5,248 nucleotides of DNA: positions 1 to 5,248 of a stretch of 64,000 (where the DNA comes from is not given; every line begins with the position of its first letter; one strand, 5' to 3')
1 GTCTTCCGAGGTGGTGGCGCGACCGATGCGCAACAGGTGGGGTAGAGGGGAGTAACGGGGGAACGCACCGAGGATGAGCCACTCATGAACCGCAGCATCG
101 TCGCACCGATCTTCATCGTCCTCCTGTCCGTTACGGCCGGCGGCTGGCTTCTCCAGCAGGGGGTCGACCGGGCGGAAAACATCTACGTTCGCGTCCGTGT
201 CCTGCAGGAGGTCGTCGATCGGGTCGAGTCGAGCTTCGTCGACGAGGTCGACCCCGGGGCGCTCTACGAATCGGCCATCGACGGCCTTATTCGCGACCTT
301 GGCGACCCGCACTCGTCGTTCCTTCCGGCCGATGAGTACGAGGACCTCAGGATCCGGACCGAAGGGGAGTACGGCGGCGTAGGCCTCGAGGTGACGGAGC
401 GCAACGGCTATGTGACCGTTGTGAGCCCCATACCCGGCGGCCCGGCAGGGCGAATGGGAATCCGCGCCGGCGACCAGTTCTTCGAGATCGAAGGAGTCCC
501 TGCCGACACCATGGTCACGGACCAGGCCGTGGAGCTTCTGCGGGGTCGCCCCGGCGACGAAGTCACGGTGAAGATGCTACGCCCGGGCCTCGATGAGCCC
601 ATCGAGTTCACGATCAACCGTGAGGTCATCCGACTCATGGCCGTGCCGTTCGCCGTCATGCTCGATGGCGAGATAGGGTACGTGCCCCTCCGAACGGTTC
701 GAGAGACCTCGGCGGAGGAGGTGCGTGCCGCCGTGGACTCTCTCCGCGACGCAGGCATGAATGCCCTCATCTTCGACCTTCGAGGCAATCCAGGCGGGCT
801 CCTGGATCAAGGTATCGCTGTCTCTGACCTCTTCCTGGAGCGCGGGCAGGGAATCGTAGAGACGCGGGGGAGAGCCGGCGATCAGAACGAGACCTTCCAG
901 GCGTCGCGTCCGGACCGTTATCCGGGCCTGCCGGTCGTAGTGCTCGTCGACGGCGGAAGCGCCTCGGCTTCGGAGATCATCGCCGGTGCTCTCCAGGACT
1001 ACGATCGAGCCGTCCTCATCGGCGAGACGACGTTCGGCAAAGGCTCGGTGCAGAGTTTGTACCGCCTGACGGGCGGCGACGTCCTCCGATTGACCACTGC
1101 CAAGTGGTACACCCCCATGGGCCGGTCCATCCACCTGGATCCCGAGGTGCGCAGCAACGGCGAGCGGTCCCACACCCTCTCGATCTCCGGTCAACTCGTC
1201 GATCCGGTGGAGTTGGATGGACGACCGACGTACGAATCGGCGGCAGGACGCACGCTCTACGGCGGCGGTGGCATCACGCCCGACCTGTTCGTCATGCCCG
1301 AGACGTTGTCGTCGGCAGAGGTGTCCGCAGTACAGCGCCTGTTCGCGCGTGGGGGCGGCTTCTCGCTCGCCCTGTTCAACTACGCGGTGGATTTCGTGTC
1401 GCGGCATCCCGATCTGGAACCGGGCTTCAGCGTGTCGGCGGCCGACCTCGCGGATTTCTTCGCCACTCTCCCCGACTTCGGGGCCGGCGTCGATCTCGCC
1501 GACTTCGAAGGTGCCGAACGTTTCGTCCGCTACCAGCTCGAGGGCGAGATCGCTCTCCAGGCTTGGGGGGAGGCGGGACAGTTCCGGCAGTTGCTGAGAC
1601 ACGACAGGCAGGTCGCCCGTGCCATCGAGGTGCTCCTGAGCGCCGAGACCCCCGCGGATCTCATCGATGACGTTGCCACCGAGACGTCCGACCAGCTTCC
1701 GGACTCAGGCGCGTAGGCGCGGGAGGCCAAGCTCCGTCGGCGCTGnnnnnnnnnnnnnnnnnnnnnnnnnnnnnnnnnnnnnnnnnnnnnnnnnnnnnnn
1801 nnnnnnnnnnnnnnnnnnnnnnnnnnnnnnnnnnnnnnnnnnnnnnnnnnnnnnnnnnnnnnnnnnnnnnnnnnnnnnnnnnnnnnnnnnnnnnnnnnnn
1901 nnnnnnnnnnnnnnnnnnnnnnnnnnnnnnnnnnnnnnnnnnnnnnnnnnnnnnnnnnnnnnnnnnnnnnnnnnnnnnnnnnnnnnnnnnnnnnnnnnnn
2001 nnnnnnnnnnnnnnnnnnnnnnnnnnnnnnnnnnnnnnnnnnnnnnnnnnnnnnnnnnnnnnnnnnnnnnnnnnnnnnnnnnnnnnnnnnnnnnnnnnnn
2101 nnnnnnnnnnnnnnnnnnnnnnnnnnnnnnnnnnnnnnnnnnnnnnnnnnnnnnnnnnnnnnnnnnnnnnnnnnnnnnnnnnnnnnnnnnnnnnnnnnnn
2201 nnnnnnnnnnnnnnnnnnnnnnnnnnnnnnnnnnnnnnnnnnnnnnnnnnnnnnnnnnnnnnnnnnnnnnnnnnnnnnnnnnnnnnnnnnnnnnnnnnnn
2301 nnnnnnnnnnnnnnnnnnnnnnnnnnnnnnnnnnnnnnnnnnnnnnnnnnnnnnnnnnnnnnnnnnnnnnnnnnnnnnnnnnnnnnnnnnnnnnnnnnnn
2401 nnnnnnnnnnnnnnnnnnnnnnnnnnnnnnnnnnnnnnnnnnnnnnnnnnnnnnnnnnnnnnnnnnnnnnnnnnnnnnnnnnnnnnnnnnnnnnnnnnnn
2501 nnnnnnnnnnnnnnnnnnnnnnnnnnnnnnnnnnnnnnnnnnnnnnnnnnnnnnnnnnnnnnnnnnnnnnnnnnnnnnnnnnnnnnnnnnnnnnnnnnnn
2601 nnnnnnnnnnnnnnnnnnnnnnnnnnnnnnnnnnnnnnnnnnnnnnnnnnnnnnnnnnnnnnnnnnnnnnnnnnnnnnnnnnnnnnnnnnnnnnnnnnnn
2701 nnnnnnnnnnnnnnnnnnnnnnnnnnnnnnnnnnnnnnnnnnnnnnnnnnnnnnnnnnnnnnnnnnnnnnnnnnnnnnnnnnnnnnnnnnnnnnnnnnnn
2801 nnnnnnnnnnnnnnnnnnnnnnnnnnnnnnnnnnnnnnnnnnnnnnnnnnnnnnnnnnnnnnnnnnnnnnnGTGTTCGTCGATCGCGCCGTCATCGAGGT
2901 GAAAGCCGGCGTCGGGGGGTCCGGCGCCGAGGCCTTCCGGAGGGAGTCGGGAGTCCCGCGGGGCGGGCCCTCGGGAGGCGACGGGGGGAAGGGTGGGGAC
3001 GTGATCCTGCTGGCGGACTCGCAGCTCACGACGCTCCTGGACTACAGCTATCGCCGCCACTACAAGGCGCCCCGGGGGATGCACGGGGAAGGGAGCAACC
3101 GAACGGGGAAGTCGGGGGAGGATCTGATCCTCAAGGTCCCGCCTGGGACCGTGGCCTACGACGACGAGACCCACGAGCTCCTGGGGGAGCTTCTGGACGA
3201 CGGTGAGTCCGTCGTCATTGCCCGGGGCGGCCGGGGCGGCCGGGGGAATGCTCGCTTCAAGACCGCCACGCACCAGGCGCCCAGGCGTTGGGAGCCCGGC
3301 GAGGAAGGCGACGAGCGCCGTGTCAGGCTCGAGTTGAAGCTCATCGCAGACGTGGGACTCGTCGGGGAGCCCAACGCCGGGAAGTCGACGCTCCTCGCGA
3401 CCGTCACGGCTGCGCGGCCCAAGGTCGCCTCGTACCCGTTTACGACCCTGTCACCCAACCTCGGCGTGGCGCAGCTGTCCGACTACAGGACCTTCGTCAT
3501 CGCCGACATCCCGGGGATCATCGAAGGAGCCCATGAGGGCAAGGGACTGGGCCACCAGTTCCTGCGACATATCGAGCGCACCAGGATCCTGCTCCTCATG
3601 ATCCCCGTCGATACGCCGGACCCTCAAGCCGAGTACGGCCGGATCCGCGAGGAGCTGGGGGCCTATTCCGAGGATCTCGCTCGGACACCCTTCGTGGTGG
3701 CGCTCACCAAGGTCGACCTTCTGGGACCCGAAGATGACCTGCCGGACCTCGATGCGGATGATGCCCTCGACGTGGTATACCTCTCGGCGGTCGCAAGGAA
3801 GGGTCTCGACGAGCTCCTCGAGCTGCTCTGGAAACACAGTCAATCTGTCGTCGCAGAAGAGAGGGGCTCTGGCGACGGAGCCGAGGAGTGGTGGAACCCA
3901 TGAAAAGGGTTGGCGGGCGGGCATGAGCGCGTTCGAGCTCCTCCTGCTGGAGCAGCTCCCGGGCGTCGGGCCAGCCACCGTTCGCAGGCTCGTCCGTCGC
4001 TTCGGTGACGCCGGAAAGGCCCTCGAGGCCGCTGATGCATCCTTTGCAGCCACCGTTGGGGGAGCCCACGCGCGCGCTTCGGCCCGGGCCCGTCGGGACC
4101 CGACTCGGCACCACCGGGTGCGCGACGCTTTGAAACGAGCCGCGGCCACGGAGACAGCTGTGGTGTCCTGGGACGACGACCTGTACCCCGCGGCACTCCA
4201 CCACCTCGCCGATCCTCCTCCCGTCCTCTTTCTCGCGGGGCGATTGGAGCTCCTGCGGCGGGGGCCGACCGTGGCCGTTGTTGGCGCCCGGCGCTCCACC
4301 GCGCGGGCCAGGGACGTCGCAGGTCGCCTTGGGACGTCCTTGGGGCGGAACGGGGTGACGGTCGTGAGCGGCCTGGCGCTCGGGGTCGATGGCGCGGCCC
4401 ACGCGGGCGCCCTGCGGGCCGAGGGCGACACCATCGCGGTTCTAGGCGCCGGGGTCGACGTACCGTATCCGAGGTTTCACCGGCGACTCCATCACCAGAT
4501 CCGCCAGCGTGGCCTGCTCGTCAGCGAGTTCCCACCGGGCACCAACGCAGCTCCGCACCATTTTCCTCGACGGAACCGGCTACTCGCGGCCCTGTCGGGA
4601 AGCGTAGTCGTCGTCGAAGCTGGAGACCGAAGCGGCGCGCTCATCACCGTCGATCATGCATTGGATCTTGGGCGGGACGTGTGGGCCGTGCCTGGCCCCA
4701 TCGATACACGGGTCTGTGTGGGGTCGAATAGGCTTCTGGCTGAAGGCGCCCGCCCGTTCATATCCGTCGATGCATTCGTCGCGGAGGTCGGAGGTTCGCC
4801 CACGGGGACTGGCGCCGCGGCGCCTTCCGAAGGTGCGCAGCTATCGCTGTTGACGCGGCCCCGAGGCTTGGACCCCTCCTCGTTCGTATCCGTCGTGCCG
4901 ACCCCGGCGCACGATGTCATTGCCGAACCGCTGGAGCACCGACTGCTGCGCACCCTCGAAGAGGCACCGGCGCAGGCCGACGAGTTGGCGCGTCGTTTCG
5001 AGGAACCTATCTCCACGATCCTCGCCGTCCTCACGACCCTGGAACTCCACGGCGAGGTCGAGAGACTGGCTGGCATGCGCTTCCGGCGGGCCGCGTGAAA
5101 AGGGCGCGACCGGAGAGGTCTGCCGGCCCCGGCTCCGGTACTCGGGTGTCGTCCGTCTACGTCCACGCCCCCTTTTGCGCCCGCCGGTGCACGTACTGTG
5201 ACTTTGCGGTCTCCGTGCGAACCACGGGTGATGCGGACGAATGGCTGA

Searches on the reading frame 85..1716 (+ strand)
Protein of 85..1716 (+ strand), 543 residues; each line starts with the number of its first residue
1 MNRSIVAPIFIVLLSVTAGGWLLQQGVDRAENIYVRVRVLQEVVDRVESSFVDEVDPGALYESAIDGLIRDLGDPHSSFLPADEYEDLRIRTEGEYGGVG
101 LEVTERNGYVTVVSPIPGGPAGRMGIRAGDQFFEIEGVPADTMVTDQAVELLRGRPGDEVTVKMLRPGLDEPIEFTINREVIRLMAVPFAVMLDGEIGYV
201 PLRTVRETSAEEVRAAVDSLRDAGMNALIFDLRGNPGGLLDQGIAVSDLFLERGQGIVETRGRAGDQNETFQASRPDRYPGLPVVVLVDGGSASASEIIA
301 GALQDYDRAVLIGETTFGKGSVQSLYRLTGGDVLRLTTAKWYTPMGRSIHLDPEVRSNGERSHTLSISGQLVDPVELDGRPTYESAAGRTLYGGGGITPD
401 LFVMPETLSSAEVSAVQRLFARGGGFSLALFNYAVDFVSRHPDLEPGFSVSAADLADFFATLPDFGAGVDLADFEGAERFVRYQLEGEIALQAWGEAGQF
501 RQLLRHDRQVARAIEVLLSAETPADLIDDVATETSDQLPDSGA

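Call 57: search_protein_families(library=pfam, proteins=[window:85-1716:+], max_evalue=0.000001)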
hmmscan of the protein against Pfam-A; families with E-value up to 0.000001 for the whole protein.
window:85-1716:+ (543 aa): 4 families
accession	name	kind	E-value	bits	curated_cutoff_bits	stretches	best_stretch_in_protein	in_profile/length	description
PF03572.23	Peptidase_S41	-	8e-49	165.8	24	1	197-351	2-156/165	Peptidase family S41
PF17820.7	PDZ_6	-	5.6e-10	39.3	27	1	112-165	2-53/54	PDZ domain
PF13180.12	PDZ_2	-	6.3e-09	36.4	27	1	98-172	2-75/80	PDZ domain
PF00595.29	PDZ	-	7.2e-08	33.1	23.2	1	95-163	8-79/81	PDZ domain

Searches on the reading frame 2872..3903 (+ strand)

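Call 57: search_protein_families(library=pfam, proteins=[window:2872-3903:+], max_evalue=0.000001)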
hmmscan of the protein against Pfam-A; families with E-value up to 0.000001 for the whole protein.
window:2872-3903:+ (343 aa): 3 families
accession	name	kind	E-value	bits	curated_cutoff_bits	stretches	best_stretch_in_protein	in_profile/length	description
PF01018.28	GTP1_OBG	-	3e-59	199.5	27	1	3-157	1-155/155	GTP1/OBG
PF01926.29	MMR_HSR1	-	3.2e-24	85.6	21.9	1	160-280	1-113/113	50S ribosome-binding GTPase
PF02421.24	FeoB_N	-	2.7e-10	40.4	27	1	161-216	3-57/156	Ferrous iron transport protein B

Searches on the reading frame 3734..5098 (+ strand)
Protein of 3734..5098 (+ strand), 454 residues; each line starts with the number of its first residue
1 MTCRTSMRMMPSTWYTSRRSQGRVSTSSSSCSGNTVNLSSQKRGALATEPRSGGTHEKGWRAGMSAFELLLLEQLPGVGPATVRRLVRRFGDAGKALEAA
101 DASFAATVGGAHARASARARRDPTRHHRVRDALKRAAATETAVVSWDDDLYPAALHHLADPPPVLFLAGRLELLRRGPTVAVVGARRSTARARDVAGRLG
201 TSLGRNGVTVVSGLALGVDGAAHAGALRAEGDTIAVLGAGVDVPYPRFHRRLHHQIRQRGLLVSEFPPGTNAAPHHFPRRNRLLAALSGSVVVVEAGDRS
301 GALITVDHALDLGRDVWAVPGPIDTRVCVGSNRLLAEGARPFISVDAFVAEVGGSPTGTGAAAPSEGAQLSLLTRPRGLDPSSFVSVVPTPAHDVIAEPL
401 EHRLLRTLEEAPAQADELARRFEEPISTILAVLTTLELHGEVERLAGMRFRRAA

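Call 57: search_protein_families(library=pfam, proteins=[window:3734-5098:+], max_evalue=0.000001)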
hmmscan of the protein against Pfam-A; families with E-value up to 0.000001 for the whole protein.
window:3734-5098:+ (454 aa): 2 families
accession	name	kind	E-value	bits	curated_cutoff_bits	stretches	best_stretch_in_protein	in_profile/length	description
PF02481.21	DNA_processg_A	-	1.8e-69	233.6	29.6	1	139-342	5-210/212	DNA recombination-mediator protein A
PF17782.7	DprA_WH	-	2.7e-12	47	22.9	1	390-447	3-60/61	DprA winged helix domain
